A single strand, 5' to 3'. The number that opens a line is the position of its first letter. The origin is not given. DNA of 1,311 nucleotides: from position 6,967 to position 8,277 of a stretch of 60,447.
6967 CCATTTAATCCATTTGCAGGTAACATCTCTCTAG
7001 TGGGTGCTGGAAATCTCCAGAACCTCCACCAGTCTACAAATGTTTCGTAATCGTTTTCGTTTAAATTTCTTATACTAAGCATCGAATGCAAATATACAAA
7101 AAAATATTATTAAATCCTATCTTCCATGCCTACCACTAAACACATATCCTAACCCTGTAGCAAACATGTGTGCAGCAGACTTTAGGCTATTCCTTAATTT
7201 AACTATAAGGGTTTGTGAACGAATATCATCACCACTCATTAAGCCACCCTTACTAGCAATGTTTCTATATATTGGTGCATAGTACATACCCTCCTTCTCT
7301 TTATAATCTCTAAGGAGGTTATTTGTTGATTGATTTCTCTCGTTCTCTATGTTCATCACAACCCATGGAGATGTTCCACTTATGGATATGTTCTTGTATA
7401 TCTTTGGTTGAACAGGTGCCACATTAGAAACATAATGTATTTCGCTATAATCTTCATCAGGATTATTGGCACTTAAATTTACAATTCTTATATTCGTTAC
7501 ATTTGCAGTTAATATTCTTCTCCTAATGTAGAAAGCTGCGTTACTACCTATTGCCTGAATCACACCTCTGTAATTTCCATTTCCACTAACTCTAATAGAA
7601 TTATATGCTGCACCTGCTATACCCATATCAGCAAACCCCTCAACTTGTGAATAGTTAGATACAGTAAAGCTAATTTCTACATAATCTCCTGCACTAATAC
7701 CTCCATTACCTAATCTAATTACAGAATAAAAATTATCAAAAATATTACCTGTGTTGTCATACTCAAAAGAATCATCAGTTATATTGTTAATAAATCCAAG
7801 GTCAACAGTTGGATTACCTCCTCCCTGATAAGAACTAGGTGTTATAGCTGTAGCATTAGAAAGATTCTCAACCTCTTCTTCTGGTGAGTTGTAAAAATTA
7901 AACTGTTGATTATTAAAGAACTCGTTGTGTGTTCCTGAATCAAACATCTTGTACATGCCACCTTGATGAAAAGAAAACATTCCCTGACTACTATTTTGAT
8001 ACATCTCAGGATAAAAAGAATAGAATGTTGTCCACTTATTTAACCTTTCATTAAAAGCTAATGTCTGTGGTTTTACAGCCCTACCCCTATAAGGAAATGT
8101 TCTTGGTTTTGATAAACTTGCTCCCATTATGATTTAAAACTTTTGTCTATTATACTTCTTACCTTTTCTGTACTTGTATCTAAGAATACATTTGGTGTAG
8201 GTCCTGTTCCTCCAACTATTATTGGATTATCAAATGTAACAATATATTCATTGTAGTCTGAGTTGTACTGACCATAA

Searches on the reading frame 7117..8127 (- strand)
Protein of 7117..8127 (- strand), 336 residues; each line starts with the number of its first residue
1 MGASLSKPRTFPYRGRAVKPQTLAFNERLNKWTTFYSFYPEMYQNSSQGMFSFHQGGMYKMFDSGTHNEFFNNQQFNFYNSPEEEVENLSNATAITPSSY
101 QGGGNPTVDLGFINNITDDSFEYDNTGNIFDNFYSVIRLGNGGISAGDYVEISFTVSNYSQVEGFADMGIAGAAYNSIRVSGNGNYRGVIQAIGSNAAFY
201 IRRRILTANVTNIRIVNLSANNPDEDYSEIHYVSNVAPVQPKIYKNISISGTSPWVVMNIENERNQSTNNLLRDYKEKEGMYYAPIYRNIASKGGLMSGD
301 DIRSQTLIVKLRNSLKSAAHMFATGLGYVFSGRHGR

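Call 14: search_protein_families(library=phrogs, proteins=[window:7117-8127:-], max_evalue=0.0001)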
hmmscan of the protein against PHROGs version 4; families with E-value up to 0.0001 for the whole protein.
window:7117-8127:- (336 aa): 1 family
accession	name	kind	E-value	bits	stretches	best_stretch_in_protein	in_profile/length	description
phrog_18548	-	unknown function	1.1e-09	39.4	1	20-74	2-58/241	-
